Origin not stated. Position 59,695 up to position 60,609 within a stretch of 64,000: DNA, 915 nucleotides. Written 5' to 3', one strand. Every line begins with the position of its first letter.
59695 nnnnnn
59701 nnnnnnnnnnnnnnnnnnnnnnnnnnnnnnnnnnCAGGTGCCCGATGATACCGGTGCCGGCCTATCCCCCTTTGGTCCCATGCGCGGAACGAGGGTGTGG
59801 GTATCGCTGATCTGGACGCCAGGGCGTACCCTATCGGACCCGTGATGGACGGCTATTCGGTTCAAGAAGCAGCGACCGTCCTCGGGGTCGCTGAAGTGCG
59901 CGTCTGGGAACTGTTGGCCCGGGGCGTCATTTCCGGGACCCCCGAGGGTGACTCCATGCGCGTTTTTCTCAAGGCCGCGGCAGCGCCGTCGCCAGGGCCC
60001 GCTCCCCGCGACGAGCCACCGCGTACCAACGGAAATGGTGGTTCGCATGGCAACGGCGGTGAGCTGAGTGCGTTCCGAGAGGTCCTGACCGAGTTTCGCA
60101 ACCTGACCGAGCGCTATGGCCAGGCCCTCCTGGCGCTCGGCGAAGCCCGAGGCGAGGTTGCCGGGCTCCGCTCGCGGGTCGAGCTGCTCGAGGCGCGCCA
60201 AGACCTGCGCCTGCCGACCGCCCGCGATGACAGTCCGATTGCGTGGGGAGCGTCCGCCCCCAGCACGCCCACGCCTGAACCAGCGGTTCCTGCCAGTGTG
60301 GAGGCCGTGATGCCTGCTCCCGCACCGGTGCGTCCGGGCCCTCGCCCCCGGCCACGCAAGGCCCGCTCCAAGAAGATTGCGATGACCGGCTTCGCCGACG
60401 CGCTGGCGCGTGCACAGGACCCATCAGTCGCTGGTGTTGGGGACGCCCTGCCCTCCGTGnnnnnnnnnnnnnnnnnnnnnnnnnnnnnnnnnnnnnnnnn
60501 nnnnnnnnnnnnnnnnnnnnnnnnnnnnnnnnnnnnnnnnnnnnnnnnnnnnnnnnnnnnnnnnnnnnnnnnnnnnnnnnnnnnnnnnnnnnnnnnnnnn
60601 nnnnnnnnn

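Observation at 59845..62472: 876-aa acidic, repeat-rich protein with N-terminal HTH DNA-binding domain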

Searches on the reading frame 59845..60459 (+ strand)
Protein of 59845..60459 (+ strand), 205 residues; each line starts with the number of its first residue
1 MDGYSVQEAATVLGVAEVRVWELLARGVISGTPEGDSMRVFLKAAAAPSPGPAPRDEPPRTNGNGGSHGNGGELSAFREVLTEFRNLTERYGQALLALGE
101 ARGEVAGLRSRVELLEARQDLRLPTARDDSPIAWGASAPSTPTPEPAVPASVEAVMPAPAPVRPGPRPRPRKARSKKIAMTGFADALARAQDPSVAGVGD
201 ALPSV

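Call 16: search_protein_families(library=ncbifam, proteins=[window:59845-60459:+], max_evalue=0.1)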
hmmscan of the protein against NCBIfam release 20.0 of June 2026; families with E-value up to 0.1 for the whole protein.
window:59845-60459:+ (205 aa): 3 families
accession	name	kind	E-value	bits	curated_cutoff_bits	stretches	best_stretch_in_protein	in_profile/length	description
TIGR01764.1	excise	domain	0.02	15.3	28.8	1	4-40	2-38/49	excisionase family DNA-binding protein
NF011513.0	PRK14952.1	equivalog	0.04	12.9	737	1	95-198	359-446/596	DNA polymerase III subunits gamma/tau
NF007225.0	PRK09643.1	equivalog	0.074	12.7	190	0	1-27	148-174/204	RNA polymerase sigma factor SigM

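Call 24: search_protein_representatives(protein=window:59845-60459:+)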
Query: 205 residues. Proteins with E-value up to 0.001 (for the whole library): 213; up to 1e-10: 205; up to 1e-30: 166. The best 150 are listed.
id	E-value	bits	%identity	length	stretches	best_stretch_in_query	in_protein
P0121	9.3e-80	283.4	76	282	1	1-201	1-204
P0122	3.2e-79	281.7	75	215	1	1-201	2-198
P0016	1.5e-70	253.3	72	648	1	1-199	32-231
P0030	7.0e-69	247.9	72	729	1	1-201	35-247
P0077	1.8e-67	243.3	67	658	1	1-201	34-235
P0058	2.0e-67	243.2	68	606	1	1-201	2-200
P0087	1.1e-65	237.5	69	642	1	1-199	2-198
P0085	3.1e-61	223.0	66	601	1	1-195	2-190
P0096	6.7e-59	215.4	68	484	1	1-198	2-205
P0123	6.7e-58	212.1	71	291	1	38-204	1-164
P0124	1.8e-54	200.9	67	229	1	1-171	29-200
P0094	1.2e-53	198.2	64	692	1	1-197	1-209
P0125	3.0e-53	196.9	69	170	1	1-166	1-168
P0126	3.8e-53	196.6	62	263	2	1-155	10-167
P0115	1.5e-51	191.3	61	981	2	1-166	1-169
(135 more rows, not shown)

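Call 28: search_solved_structures(query=A2, max_evalue=10, show_alignments=3)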
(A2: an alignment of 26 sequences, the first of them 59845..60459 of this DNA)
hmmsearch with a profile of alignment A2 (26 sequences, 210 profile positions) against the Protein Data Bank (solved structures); distinct sequences matched with E-value up to 10: 2.
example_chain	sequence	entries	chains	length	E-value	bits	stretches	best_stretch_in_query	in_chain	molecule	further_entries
6kgx_b8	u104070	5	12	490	0.13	15.7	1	103-138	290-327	LRC2 | Phycobilisome 32.1 kDa linker polypeptide, phycocyanin-associated, rod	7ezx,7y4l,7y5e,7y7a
8vd6_A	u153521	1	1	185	4.9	10.6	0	3-26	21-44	CAP REPEAT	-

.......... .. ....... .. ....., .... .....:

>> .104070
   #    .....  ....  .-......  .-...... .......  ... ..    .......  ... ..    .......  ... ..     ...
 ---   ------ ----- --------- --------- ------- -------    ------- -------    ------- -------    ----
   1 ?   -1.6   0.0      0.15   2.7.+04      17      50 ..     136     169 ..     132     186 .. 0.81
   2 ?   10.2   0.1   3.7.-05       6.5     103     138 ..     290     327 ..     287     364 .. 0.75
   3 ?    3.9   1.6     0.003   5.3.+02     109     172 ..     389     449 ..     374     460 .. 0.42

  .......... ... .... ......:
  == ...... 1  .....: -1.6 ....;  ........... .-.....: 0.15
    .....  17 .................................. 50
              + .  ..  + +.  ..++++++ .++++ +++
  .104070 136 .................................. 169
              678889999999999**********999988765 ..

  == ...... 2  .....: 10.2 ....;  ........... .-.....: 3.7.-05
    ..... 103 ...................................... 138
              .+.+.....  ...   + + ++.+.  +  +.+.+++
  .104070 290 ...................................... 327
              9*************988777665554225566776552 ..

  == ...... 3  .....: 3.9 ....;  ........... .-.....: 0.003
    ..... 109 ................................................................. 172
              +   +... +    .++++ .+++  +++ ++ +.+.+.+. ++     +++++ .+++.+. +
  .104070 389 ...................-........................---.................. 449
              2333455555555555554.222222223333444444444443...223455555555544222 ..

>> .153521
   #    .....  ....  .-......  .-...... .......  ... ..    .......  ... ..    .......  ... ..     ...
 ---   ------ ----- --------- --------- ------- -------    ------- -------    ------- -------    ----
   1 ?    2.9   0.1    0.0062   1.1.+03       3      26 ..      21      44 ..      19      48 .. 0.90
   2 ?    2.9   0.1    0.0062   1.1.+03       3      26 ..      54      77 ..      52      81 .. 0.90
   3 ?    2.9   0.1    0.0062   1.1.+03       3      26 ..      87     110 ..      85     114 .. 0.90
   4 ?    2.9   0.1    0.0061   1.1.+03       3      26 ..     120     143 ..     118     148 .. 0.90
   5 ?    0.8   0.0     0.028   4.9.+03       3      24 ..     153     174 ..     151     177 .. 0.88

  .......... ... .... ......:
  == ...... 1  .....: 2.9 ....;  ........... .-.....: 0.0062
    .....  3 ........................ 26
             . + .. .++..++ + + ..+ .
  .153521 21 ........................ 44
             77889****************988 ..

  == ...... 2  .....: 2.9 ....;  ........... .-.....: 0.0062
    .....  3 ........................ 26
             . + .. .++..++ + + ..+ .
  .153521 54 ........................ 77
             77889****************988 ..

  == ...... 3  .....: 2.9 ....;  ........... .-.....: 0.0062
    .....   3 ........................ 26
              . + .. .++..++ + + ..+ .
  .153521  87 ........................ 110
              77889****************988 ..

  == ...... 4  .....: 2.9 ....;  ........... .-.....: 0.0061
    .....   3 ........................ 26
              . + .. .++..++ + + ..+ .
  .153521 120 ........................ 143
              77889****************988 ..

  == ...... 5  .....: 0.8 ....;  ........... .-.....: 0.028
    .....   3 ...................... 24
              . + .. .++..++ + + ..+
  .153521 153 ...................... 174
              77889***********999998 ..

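Call 32: predict_structure(alignment_id=A2)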
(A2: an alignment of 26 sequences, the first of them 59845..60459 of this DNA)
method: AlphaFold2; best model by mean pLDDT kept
length: 205 residues; sequences in the alignment: 26
mean_pLDDT: 68.4   pTM: 0.25
mean pLDDT of the five models: 68.4, 68.1, 66.0, 64.7, 61.7
residues with pLDDT >= 90: 48; 70-90: 38; 50-70: 86; < 50: 33
segments of 3 or more residues with pLDDT < 50: 46-50, 129-131, 197-202
pLDDT, mean of each block of 10 residues (from residue 1): 88 95 92 90 58 54 51 71 94 85 75 85 56 49 53 55 58 56 62 51 47
secondary structure, 60 per line:
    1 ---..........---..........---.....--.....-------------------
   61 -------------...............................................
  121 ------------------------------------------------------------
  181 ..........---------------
elements in order: H6-13 H17-26 E30-34 E37-41 H74-120 H181-190

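Call 36: fold_search(model_id=the predicted structure, library=pdb)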
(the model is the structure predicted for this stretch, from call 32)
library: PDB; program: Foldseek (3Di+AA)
matches with E <= 10: 628; with E <= 0.001: 0
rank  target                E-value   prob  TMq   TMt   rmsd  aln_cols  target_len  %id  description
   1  4j2n_C                5.8e-02  1.00  0.19  0.66   1.4        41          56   29  Crystal Structure of mycobacteriophage Pukovnik Xis (released 2013-10-23)
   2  4j2n_A                7.6e-02  1.00  0.19  0.67   1.6        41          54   29  Crystal Structure of mycobacteriophage Pukovnik Xis (released 2013-10-23)
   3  6o8k                  1.5e-01  0.95  0.17  0.34   2.3        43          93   30  Crystal Structure of apo and reduced Sulfide-responsive transcriptional repressor (SqrR) from Rhodobacter capsulatus. (released 2020-04-01)
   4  1u2w_B                2.1e-01  0.93  0.18  0.31   2.6        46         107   24  Crystal Structure of the Staphylococcus aureus pI258 CadC (released 2005-07-12)
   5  8tp8_B                2.1e-01  0.87  0.17  0.11   3.8        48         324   17  Structure of the C. crescentus WYL-activator, DriD, bound to ssDNA and cognate DNA (released 2023-11-29)
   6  3cuo_A                2.4e-01  0.95  0.17  0.33   2.1        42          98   21  Crystal structure of the predicted DNA-binding transcriptional regulator from E. coli (released 2008-06-17)
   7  8tp8_D                2.4e-01  0.85  0.16  0.10   3.4        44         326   18  Structure of the C. crescentus WYL-activator, DriD, bound to ssDNA and cognate DNA (released 2023-11-29)
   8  1wi9_MODEL_1_A        2.4e-01  0.63  0.18  0.39   4.3        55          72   16  Solution structure of the PCI domain from mouse hypothetical protein AAH51541 (released 2004-11-28)
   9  6j05_A                2.6e-01  0.85  0.16  0.29   2.8        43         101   21  Structures of two ArsR As(III)-responsive repressors: implications for the mechanism of derepression (released 2019-07-03)
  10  1r22_B                2.8e-01  0.92  0.17  0.33   2.5        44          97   27  Crystal structure of the cyanobacterial metallothionein repressor SmtB (C14S/C61S/C121S mutant) in the Zn2alpha5-form (released 2004-05-18)
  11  9e71_BW               2.8e-01  0.60  0.15  0.36   3.6        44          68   20  Cryo-EM structure of the Pyrobaculum calidifontis 70S ribosome (released 2024-11-20)
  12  3f72_B                2.9e-01  0.89  0.17  0.30   2.6        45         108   24  Crystal Structure of the Staphylococcus aureus pI258 CadC Metal Binding Site 2 Mutant (released 2009-04-07)
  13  3k69                  2.9e-01  0.28  0.17  0.21  15.5       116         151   17  CRYSTAL STRUCTURE OF A PUTATIVE TRANSCRIPTIONAL REGULATOR (LP_0360) FROM LACTOBACILLUS PLANTARUM AT 1.95 A RESOLUTION (released 2009-11-03)
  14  5trd_B                3.2e-01  0.69  0.15  0.15   2.8        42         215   17  Structure of RbkR (Riboflavin Kinase) from Thermoplasma acidophilum determined in complex with CTP and its cognate DNA (released 2016-11-23)
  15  3cuo_C                3.4e-01  0.82  0.18  0.35   3.0        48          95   17  Crystal structure of the predicted DNA-binding transcriptional regulator from E. coli (released 2008-06-17)
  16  6ama_H                3.6e-01  0.96  0.18  0.59   2.0        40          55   20  Structure of S. coelicolor/S. venezuelae BldC-smeA-ssfA complex to 3.09 Angstrom (released 2018-03-28)
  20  4lhf                  4.1e-01  0.89  0.17  0.42   3.2        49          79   18  Crystal structure of a DNA binding protein from phage P2 (released 2014-03-05)
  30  6ama_B                5.1e-01  0.96  0.17  0.59   1.6        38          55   18  Structure of S. coelicolor/S. venezuelae BldC-smeA-ssfA complex to 3.09 Angstrom (released 2018-03-28)
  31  6ama_A                5.1e-01  0.95  0.18  0.62   2.0        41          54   20  Structure of S. coelicolor/S. venezuelae BldC-smeA-ssfA complex to 3.09 Angstrom (released 2018-03-28)
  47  6ama_P                6.2e-01  0.93  0.19  0.62   1.9        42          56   19  Structure of S. coelicolor/S. venezuelae BldC-smeA-ssfA complex to 3.09 Angstrom (released 2018-03-28)
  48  5i44_A                6.2e-01  0.85  0.19  0.50   2.6        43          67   14  Structure of RacA-DNA complex; P21 form (released 2016-05-04)
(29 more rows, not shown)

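Call 37: find_related_loci(query=A2, collection=genome_contigs, flank=6000)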
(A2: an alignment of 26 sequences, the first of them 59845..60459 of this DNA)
Query A2 (205 aa) in genome_contigs; peptide patterns used: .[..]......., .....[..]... (x = any residue, [..] = any of these).
319 stretches matched a pattern; 155 encode a relative of the query (tblastn E <= 1e-3); the best 80 are kept; 80 distinct loci.
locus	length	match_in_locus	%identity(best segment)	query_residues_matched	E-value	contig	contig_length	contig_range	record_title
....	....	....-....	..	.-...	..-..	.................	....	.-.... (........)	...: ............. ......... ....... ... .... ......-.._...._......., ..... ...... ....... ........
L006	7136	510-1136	67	1-201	5e-75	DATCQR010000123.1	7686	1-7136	MAG TPA_asm: Candidatus Limnocylindria bacterium isolate SMAG_U7258 k141_53470, whole genome shotgun sequence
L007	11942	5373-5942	70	1-194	3e-74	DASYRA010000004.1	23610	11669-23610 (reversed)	MAG TPA_asm: Candidatus Limnocylindria bacterium isolate SMAG_U4499 k141_2293939, whole genome shotgun sequence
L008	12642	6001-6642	65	1-199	1e-73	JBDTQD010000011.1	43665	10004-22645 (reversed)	MAG: Chloroflexota bacterium isolate cluster3_bin.213 NODE_2184_length_43665_cov_37.054208, whole genome shotgun sequenc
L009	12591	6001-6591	75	1-201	1e-71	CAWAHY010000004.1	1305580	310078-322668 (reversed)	MAG: uncultured Chloroflexia bacterium isolate MFD02242.bin.2.61 genome assembly, contig: contig_7943, whole genome shot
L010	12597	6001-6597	73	1-201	2e-70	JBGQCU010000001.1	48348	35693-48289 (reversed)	MAG: Candidatus Limnocylindria bacterium isolate OBJ2_061818_110_32 k141_577729_length_48348_cov_19.1303, whole genome s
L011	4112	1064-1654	64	1-201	3e-70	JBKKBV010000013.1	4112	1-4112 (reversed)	MAG: Candidatus Limnocylindria bacterium isolate swi_bin.375 S1Ck127_8558347_flag_0_multi_14.0000_len_4112, whole genome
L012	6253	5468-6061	65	1-201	2e-69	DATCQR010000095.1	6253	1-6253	MAG TPA_asm: Candidatus Limnocylindria bacterium isolate SMAG_U7258 k141_97790, whole genome shotgun sequence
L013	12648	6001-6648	65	1-200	2e-69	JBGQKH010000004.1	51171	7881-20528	MAG: Candidatus Limnocylindria bacterium isolate OBJ2_061818_050_66 k141_1488638_length_51171_cov_11.7757, whole genome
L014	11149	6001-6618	63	1-199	9e-69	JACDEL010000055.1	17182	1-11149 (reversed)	MAG: Chloroflexi bacterium isolate MGR_bin359 SD2903_NODE_431_length_17182_cov_1.774436, whole genome shotgun sequence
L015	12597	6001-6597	66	1-199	5e-68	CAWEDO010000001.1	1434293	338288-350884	MAG: uncultured Chloroflexia bacterium isolate MFD04944.bin.1.320 genome assembly, contig: contig_30070, whole genome sh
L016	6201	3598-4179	65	1-201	6e-66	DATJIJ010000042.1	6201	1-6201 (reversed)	MAG TPA_asm: Candidatus Methylomirabilota bacterium isolate SMAG_U15535 k141_5333262, whole genome shotgun sequence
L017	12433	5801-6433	63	1-201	4e-64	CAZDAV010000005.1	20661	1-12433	MAG TPA_asm: uncultured Steroidobacteraceae bacterium isolate SRP136066_co1_188 genome assembly, contig: NODE_2450_lengt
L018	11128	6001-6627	63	1-201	1e-63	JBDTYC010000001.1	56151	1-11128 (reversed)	MAG: Chloroflexota bacterium isolate cluster4_bin.130 NODE_468_length_56151_cov_7.796617, whole genome shotgun sequence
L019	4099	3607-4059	72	1-151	9e-64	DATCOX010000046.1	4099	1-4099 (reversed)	MAG TPA_asm: Candidatus Limnocylindria bacterium isolate SMAG_U7212 k141_137615, whole genome shotgun sequence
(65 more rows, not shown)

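Call 56: search_protein_families(library=pfam, alignment_id=A2, max_evalue=1)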
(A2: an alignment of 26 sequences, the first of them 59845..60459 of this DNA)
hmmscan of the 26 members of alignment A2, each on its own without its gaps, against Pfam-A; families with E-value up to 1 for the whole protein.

A. member 1, window:59845-60459:+ (205 aa): 4 families
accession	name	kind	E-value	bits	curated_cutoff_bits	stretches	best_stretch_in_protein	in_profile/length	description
PF12728.13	HTH_17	-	0.0083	16.8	27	1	4-32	2-30/51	Helix-turn-helix domain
PF08281.18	Sigma70_r4_2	-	0.025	14.7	25.7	1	2-27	25-50/54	Sigma-70, region 4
PF22233.2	PhyR_sigma-like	-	0.21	11.8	27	1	1-25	17-41/50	Response regulator PhyR, sigma-like domain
PF05104.17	Rib_recp_KP_reg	-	0.28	12.7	25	1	136-181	79-119/141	Ribosome receptor lysine/proline rich region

B. families by the number of members that match (of 26 scanned): 14 families
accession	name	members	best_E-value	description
PF12728.13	HTH_17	26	2.3e-05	Helix-turn-helix domain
PF08281.18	Sigma70_r4_2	22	0.00016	Sigma-70, region 4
PF12325.13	TMF_TATA_bd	22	0.003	TATA element modulatory factor 1 TATA binding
PF21531.3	Rv2175c_wHTH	13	0.004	DNA-binding protein Rv2175c, wHTH domain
PF04545.22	Sigma70_r4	12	0.0024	Sigma-70, region 4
PF13384.12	HTH_23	11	0.0037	Homeodomain-like domain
PF22233.2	PhyR_sigma-like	10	0.0018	Response regulator PhyR, sigma-like domain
PF13542.12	HTH_Tnp_ISL3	4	0.05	Helix-turn-helix domain of transposase family ISL3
PF04625.18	DEC-1_N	1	0.0078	DEC-1 protein, N-terminal region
PF08817.16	YukD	1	0.02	WXG100 protein secretion system (Wss), protein YukD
PF24252.1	CdrL_M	1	0.17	CdrL-like, middle region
PF02001.22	DUF134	1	0.19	Protein of unknown function DUF134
PF02319.26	E2F_TDP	1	0.24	E2F/DP family winged-helix DNA-binding domain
PF05104.17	Rib_recp_KP_reg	1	0.28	Ribosome receptor lysine/proline rich region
